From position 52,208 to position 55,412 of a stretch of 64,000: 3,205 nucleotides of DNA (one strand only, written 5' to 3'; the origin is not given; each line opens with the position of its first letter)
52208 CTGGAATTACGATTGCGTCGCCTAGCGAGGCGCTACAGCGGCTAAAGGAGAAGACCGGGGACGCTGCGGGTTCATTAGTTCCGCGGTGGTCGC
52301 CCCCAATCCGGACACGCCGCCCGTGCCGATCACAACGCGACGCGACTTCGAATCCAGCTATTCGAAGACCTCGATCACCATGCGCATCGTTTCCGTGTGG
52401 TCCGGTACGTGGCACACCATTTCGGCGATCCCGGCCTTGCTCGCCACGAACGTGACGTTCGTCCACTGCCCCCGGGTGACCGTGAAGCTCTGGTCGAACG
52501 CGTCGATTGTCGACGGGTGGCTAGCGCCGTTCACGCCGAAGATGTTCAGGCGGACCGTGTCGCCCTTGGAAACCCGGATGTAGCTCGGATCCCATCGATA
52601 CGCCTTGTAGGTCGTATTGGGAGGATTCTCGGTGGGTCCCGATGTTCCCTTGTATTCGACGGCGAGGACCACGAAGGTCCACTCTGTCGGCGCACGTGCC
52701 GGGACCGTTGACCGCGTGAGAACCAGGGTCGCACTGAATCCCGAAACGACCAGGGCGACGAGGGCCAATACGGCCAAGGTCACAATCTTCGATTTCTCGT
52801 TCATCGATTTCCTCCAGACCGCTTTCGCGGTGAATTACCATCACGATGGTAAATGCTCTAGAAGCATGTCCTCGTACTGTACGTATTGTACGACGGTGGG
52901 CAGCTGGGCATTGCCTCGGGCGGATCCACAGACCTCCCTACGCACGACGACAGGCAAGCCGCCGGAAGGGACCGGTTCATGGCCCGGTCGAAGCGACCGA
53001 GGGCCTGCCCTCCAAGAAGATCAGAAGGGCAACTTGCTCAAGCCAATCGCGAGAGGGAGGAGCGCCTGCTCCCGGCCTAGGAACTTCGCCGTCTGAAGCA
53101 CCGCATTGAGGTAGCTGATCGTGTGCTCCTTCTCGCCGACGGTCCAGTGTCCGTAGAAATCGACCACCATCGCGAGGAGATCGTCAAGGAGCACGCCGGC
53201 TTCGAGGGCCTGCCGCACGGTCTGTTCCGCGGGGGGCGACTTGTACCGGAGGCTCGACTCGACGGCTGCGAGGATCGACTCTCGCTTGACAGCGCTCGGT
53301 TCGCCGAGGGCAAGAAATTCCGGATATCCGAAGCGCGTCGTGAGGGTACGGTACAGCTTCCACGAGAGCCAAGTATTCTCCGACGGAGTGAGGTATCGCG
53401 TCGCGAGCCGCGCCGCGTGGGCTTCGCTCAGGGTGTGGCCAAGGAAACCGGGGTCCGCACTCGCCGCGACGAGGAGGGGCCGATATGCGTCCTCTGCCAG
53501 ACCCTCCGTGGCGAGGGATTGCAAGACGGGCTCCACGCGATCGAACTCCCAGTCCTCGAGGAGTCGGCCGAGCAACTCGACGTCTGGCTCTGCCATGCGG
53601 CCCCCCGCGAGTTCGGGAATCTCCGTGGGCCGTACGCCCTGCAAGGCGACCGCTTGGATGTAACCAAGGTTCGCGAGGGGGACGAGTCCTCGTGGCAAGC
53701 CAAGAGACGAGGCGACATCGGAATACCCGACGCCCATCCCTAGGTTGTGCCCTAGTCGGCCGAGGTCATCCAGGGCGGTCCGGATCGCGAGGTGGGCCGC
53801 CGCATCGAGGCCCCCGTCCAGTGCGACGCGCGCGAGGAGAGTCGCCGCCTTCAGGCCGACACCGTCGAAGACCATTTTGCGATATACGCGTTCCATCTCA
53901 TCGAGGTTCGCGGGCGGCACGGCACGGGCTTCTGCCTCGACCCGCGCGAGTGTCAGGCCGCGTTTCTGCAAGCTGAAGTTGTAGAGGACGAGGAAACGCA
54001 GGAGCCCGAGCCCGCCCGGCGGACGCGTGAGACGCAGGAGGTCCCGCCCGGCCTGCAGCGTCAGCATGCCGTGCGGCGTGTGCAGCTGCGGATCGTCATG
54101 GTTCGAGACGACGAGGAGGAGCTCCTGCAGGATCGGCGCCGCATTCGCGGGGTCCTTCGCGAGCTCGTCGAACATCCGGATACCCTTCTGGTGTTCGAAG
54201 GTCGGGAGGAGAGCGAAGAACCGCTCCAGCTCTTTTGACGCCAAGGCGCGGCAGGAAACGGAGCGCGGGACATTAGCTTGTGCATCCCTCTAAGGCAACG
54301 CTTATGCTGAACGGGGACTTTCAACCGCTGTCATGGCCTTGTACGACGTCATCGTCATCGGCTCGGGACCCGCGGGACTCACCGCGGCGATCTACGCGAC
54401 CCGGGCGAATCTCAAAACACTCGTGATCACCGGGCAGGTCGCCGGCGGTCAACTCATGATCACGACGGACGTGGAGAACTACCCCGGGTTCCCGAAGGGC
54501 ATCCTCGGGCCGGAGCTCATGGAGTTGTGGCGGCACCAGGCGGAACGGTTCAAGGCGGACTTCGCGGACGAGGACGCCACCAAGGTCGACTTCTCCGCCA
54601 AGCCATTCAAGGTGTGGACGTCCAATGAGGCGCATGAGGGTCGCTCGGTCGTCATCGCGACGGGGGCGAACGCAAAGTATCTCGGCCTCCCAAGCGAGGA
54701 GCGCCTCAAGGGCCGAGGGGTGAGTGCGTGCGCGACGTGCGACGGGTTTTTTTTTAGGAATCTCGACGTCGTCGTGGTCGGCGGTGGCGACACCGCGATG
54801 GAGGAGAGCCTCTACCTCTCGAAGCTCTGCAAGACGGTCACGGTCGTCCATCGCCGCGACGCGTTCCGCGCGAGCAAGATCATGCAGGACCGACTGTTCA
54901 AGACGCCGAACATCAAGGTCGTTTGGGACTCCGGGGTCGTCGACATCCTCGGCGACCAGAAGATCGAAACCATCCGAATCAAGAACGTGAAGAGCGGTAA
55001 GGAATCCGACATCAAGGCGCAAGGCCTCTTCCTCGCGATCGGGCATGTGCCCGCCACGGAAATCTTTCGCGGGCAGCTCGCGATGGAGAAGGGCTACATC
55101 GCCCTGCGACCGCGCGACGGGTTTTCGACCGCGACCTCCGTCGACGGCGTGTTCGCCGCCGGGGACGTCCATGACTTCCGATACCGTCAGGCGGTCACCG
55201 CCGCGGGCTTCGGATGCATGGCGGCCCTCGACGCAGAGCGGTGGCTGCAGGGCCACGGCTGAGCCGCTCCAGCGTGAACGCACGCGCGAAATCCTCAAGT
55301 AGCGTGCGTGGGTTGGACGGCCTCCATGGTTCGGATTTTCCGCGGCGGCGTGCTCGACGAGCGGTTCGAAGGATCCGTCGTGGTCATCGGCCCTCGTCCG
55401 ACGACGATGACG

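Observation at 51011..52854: BlaI/CopY-type repressor plus BlaR1/HtpX-like membrane protease sharing a 20-bp palindromic operator with a membrane-anchored type-1-copper protein gene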

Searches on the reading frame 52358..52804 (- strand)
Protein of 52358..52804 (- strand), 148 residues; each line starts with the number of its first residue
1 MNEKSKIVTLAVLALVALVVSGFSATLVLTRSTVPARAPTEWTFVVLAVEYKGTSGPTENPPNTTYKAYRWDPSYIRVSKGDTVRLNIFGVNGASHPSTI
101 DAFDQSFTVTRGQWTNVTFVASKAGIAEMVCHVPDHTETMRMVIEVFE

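Call 3: search_protein_families(library=pfam, proteins=[window:52358-52804:-], max_evalue=0.1)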
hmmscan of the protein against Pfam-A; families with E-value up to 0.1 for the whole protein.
window:52358-52804:- (148 aa): 3 families
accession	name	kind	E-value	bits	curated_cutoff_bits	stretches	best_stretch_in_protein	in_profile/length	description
PF07731.20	Cu-oxidase_2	-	0.0086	16.3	20.4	0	106-139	92-125/137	Multicopper oxidase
PF00127.26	Copper-bind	-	0.023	15.6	21.2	0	71-146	14-98/99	Copper binding proteins, plastocyanin/azurin family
PF13473.12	Cupredoxin_1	-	0.076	13.5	27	0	58-134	19-95/104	Cupredoxin-like domain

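Call 4: search_protein_families(library=ncbifam, proteins=[window:52358-52804:-], max_evalue=0.1)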
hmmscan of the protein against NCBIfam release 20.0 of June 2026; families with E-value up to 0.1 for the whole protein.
window:52358-52804:- (148 aa): 4 families
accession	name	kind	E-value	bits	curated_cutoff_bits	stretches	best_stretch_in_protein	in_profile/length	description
TIGR03096.1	nitroso_cyanin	equivalog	0.00078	19.2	142.85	1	72-133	59-120/135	nitrosocyanin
TIGR04244.1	nitrous_NosZ_RR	equivalog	0.0048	15.5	625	1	76-142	551-620/627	TAT-dependent nitrous-oxide reductase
TIGR04246.1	nitrous_NosZ_Gp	equivalog_domain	0.0093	14.3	625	1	71-131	496-559/578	Sec-dependent nitrous-oxide reductase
NF052460.1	L-NosZ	equivalog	0.076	11.5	700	0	68-132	387-462/480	clade III lactonase-type nitrous-oxide reductase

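Call 19: find_homologous_proteins(query=window:52358-52804:-)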
Query window:52358-52804:- (148 aa): 21 proteins with E <= 0.001 among 156 candidates.
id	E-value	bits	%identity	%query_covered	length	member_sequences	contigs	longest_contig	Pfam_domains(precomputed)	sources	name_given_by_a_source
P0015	3.4e-83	295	95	94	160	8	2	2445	-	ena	-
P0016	1.2e-75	270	87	100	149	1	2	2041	-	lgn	-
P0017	4.1e-68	246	73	99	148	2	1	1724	-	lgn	-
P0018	1.4e-62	228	71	99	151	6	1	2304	-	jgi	-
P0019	1.8e-61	224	71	99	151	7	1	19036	-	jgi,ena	-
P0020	7.2e-55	203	68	99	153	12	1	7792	-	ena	-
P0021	5.8e-53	197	65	99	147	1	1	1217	-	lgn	-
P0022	9.0e-53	196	84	70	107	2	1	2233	-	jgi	-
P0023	1.0e-49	186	61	97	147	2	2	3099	-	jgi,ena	-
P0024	1.8e-48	182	59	97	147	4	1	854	-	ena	-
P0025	8.5e-47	177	64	90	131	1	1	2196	-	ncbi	ncbi:MAG: hypothetical protein ACT4OI_10925, partial [Methanobacteriota archaeon]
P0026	4.5e-46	174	65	76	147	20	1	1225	-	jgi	jgi:heme/copper-type cytochrome/quinol oxidase subunit 2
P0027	6.6e-45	171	61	87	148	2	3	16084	PF13473.13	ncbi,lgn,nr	ncbi:MAG: cupredoxin domain-containing protein [Euryarchaeota archaeon]|nr:cupredoxin domain-contain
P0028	7.0e-45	170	68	74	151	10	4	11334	-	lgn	-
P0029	6.0e-44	167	58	92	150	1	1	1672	PF07731.21,PF13473.13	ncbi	-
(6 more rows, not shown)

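Call 24: find_encoding_contigs(protein=P0019, flank=4000, max_places=3)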
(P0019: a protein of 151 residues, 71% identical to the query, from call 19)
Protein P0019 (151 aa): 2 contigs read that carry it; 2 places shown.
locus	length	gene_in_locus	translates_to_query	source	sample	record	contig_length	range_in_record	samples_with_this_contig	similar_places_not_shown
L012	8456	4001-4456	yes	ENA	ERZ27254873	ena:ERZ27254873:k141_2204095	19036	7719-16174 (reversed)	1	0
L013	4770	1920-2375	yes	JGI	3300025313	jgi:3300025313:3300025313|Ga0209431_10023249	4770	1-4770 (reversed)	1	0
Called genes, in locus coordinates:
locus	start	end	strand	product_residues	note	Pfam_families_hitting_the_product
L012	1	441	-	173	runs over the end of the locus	PF01965:DJ-1_PfpI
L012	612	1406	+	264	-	PF01145:Band_7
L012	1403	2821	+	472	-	PF25145:NfeD1b_N, PF24961:NfeD_membrane, PF01957:NfeD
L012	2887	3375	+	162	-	PF13302:Acetyltransf_3 (weak), PF00583:Acetyltransf_1, PF13673:Acetyltransf_10 (weak), PF13508:Acetyltransf_7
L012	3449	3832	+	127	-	PF01521:Fe-S_biosyn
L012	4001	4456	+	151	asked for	-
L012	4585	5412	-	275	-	PF05569:Peptidase_M56, PF01435:Peptidase_M48 (weak)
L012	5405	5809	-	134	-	PF03965:Penicillinase_R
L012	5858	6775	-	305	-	PF00091:Tubulin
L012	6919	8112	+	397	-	PF00149:Metallophos, PF12850:Metallophos_2 (faint)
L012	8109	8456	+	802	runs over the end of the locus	PF02463:SMC_N, PF13476:AAA_23, PF13555:AAA_29 (weak)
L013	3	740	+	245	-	?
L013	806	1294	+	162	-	PF13302:Acetyltransf_3 (weak), PF00583:Acetyltransf_1, PF13673:Acetyltransf_10 (weak), PF13508:Acetyltransf_7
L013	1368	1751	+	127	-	PF01521:Fe-S_biosyn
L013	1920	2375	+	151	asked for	-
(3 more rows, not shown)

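Call 25: find_encoding_contigs(protein=P0027, flank=4000, max_places=3)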
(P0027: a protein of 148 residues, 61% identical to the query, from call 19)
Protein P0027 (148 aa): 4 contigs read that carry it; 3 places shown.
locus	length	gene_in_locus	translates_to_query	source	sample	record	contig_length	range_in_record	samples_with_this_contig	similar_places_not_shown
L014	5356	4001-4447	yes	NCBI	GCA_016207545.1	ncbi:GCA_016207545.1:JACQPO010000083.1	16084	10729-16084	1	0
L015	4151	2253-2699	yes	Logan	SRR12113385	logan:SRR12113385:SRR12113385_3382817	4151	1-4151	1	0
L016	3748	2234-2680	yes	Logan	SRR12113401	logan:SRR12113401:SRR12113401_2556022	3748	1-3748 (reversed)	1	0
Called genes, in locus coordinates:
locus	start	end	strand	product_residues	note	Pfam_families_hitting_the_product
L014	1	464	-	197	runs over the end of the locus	-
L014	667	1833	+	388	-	PF00108:Thiolase_N, PF00109:ketoacyl-synt (faint), PF22691:Thiolase_C_1, PF02803:Thiolase_C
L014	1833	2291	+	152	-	PF12172:zf-ChsH2, PF01796:OB_ChsH2_C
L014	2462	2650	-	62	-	-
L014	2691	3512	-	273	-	PF03476:MOSC_N, PF03473:MOSC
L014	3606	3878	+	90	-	-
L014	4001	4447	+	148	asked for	PF13473:Cupredoxin_1 (weak)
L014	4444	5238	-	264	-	PF01435:Peptidase_M48 (weak), PF05569:Peptidase_M56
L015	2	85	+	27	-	?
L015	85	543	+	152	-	PF12172:zf-ChsH2, PF01796:OB_ChsH2_C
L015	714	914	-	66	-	-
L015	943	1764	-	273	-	PF03476:MOSC_N, PF03473:MOSC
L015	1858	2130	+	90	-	-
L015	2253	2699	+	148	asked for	PF13473:Cupredoxin_1 (weak)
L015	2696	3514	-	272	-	PF01435:Peptidase_M48, PF05569:Peptidase_M56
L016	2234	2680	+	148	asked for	PF13473:Cupredoxin_1 (weak)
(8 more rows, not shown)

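Call 26: find_encoding_contigs(protein=P0028, flank=4000, max_places=4)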
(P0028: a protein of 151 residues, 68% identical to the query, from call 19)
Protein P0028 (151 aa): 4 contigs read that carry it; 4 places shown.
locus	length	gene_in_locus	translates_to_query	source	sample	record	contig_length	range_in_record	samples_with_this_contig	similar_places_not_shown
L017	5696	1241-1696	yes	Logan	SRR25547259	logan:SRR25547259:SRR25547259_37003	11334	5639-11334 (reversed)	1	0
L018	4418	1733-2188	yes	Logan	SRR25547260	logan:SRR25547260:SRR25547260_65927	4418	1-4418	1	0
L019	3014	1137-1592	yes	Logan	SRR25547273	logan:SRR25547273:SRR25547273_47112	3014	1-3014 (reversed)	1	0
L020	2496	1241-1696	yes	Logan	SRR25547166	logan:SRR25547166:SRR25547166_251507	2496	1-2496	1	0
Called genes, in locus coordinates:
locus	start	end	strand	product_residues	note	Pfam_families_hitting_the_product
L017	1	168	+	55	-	?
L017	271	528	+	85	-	-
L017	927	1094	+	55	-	-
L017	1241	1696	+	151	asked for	-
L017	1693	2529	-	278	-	PF05569:Peptidase_M56, PF01435:Peptidase_M48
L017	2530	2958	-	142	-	PF03965:Penicillinase_R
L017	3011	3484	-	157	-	PF00420:Oxidored_q2 (weak)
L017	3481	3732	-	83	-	PF00499:Oxidored_q3 (weak)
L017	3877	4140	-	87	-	-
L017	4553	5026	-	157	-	-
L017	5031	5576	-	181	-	-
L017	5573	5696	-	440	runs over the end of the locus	PF03916:NrfD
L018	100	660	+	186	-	PF24034:DUF7343, PF12802:MarR_2 (weak), PF01047:MarR (faint)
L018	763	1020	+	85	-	-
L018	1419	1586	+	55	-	-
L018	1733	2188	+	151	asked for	-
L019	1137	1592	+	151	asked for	-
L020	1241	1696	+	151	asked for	-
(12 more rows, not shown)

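Call 28: find_related_loci(query=A1, collection=genome_contigs, flank=4000)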
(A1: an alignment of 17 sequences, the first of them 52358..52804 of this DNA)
Query A1 (148 aa) in genome_contigs; peptide patterns used: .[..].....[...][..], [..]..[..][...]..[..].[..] (x = any residue, [..] = any of these).
23 stretches matched a pattern; 5 encode a relative of the query (tblastn E <= 1e-3); 5 distinct loci.
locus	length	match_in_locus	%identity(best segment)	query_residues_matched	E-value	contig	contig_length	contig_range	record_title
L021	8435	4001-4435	71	1-146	9e-65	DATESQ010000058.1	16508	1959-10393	MAG TPA_asm: Thermoplasmata archaeon isolate SMAG_U8293 k141_313655, whole genome shotgun sequence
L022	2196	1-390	64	15-147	3e-53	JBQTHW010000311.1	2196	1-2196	MAG: Methanobacteriota archaeon isolate SAW39 c_000000156797, whole genome shotgun sequence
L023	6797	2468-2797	67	38-146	9e-48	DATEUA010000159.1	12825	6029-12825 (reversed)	MAG TPA_asm: Thermoplasmata archaeon isolate SMAG_U8329 k141_3106418, whole genome shotgun sequence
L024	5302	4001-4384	61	18-146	8e-47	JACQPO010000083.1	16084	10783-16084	MAG: Methanobacteriota archaeon isolate NC_groundwater_1309_Ag_S-0.2um_67_55 S_p2_S4_coassembly_k141_1281774, whole geno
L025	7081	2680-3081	43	31-147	4e-25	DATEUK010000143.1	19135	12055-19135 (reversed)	MAG TPA_asm: Thermoplasmata archaeon isolate SMAG_U8339 k141_2110722, whole genome shotgun sequence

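Call 29: predict_structure(alignment_id=A1)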
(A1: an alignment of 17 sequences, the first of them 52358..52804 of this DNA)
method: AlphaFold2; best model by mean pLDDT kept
length: 148 residues; sequences in the alignment: 17
mean_pLDDT: 88.2   pTM: 0.67
mean pLDDT of the five models: 88.2, 87.9, 77.4, 75.5, 72.5
residues with pLDDT >= 90: 83; 70-90: 50; 50-70: 15; < 50: 0
segments of 3 or more residues with pLDDT < 50: none
pLDDT, mean of each block of 10 residues (from residue 1): 74 86 68 72 95 88 87 96 97 89 96 96 96 90 95
secondary structure, 60 per line:
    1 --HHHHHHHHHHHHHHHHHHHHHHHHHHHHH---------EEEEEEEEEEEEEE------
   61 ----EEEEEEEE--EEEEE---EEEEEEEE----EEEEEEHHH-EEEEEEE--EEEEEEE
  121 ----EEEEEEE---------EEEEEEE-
elements in order: H3-31 E41-54 E65-72 E75-79 E83-90 E95-100 E105-111 E114-120 E125-131 E141-147

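Call 31: search_solved_structures(query=A1, max_evalue=1)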
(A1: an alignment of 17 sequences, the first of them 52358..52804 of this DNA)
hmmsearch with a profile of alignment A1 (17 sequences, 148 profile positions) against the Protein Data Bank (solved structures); distinct sequences matched with E-value up to 1: 83 (the best 60 are shown).
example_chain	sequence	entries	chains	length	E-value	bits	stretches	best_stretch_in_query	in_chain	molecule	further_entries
6tfd_A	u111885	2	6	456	4.8e-11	45.8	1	76-147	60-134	Copper-containing nitrite reductase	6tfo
2dv6_A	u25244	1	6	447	1.4e-09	41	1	75-147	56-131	Nitrite reductase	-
1iby_A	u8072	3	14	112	1.3e-08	37.9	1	71-141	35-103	NITROSOCYANIN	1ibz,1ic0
2zwn_A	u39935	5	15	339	0.0041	20.1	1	76-136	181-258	two-domain type laccase | Multicopper oxidase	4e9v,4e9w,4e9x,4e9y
3g5w_A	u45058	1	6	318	0.0067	19.4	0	75-140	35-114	Multicopper oxidase type 1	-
2aan_A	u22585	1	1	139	0.0069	19.3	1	113-145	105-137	auracyanin A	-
7apy_A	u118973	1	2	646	0.0074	19.2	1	76-143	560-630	Nitrous-oxide reductase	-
7aq0_A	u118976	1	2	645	0.0074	19.2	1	76-143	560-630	Nitrous-oxide reductase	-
3sbp_A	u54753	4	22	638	0.0076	19.2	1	76-143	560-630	Nitrous-oxide reductase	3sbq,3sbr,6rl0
6y7d_A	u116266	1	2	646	0.0076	19.2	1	76-143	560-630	Nitrous-oxide reductase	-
6y7e_A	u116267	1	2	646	0.0077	19.2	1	76-143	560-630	Nitrous-oxide reductase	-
6y71_A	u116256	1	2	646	0.0077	19.2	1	76-143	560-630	Nitrous-oxide reductase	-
6y72_A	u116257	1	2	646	0.0077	19.2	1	76-143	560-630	Nitrous-oxide reductase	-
7aqa_A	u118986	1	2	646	0.0078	19.1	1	76-143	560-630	Nitrous-oxide reductase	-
6y77_A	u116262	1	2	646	0.0078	19.1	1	76-143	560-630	Nitrous-oxide reductase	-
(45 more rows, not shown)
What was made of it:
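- On Type-1 (blue) copper cupredoxins: Profile against PDB gives 4.8e-11 (call 31).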

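Call 36: fold_search(model_id=the predicted structure, library=pdb)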
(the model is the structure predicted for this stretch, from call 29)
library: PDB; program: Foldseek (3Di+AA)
matches with E <= 10: 1358; with E <= 0.001: 710
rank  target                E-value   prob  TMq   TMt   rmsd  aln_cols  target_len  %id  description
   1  1ibz_A                3.6e-10  1.00  0.60  0.79   4.0       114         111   24  RED COPPER PROTEIN NITROSOCYANIN FROM NITROSOMONAS EUROPAEA (released 2001-06-06)
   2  1iby_A                4.6e-10  1.00  0.59  0.77   4.0       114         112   25  RED COPPER PROTEIN NITROSOCYANIN FROM NITROSOMONAS EUROPAEA (released 2001-06-06)
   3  1ibz_C                1.4e-09  1.00  0.59  0.78   4.0       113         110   25  RED COPPER PROTEIN NITROSOCYANIN FROM NITROSOMONAS EUROPAEA (released 2001-06-06)
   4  1ic0_A                1.4e-09  1.00  0.60  0.79   3.3       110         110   23  RED COPPER PROTEIN NITROSOCYANIN FROM NITROSOMONAS EUROPAEA (released 2001-06-06)
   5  4kns_A                1.5e-07  1.00  0.56  0.31   3.8       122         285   24  Reduced crystal structure of the Nitrosomonas europaea copper nitrite reductase at pH 6.5 (released 2013-07-24)
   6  2zwn_B                3.5e-07  1.00  0.55  0.27   3.9       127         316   19  Crystal structure of the novel two-domain type laccase from a metagenome (released 2009-04-07)
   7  9cck_C                4.8e-07  1.00  0.58  0.30   3.6       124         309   19  Multi-copper oxidase with a C-terminal cupredoxin domain from Nitrosopumilus maritimus (released 2025-02-05)
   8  6tfo_B                6.4e-07  1.00  0.52  0.20   4.3       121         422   22  Crystal structure of as isolated three-domain copper-containing nitrite reductase from Hyphomicrobium denitrificans st (released 2020-06-10)
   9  9cck_A                7.2e-07  1.00  0.59  0.23   3.4       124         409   18  Multi-copper oxidase with a C-terminal cupredoxin domain from Nitrosopumilus maritimus (released 2025-02-05)
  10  2zwn_A                7.6e-07  1.00  0.54  0.27   3.9       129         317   19  Crystal structure of the novel two-domain type laccase from a metagenome (released 2009-04-07)
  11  3g5w_A                8.6e-07  1.00  0.57  0.28   3.4       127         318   16  Crystal structure of Blue Copper Oxidase from Nitrosomonas europaea (released 2009-02-17)
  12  7aq0_A                9.1e-07  1.00  0.48  0.13   1.6        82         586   23  Pseudomonas stutzeri nitrous oxide reductase mutant, D576A/S550A (released 2021-01-13)
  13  3sbp_D                9.7e-07  1.00  0.48  0.13   1.7        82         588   23  Pseudomonas stutzeri nitrous oxide reductase, P1 crystal form (released 2011-08-10)
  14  7aq0_B                1.0e-06  1.00  0.48  0.13   1.7        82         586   23  Pseudomonas stutzeri nitrous oxide reductase mutant, D576A/S550A (released 2021-01-13)
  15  6y77_B                1.1e-06  1.00  0.48  0.13   1.7        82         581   23  Pseudomonas stutzeri nitrous oxide reductase mutant, H326A (released 2021-01-27)
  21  6tfd_A                1.3e-06  1.00  0.52  0.20   4.6       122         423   22  Crystal structure of nitrite and NO bound three-domain copper-containing nitrite reductase from Hyphomicrobium denitri (released 2020-06-10)
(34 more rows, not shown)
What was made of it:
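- On Type-1 (blue) copper cupredoxins: Foldseek matches nitrosocyanin at E 3.6e-10, then NirK, laccase and NosZ cupredoxin domains (calls 29, 36).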

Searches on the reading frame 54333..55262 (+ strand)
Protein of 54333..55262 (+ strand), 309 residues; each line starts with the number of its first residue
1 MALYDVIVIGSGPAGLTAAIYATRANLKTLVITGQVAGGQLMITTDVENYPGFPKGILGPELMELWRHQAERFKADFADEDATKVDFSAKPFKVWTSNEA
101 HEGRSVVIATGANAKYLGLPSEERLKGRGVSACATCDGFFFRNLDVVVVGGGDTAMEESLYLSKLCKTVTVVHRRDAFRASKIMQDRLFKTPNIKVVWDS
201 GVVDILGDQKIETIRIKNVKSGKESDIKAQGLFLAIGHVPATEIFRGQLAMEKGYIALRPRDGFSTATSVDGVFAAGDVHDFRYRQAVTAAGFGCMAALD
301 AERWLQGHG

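Call 45: search_protein_families(library=pfam, proteins=[window:54333-55262:+], max_evalue=0.00001)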
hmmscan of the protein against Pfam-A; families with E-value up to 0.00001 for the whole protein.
window:54333-55262:+ (309 aa): 9 families
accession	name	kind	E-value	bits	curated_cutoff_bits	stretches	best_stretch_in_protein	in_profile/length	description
PF07992.20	Pyr_redox_2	-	1.7e-50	172.6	26.1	1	4-291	1-288/291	Pyridine nucleotide-disulphide oxidoreductase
PF13738.12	Pyr_redox_3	-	2e-20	73.7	30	1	78-277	100-305/305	Pyridine nucleotide-disulphide oxidoreductase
PF00070.33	Pyr_redox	-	9.8e-18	64.9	22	1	146-217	2-80/82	Pyridine nucleotide-disulphide oxidoreductase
PF12831.13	FAD_oxidored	-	1.2e-08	35.2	27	1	5-41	1-38/416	FAD dependent oxidoreductase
PF00890.30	FAD_binding_2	-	1.2e-07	31.8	20.4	1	5-40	1-37/414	FAD binding domain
PF01134.28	GIDA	-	1.3e-07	31.5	22.1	0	5-36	1-32/391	Glucose inhibited division protein A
PF01946.23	Thi4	-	1.4e-07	31.4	26.2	1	3-39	17-54/235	Thi4 family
PF03486.20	HI0933_like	-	2.3e-07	31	50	0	5-36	2-33/244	HI0933-like protein Rossmann domain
PF01266.30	DAO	-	3e-06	27.4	27.9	0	5-38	1-35/353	FAD dependent oxidoreductase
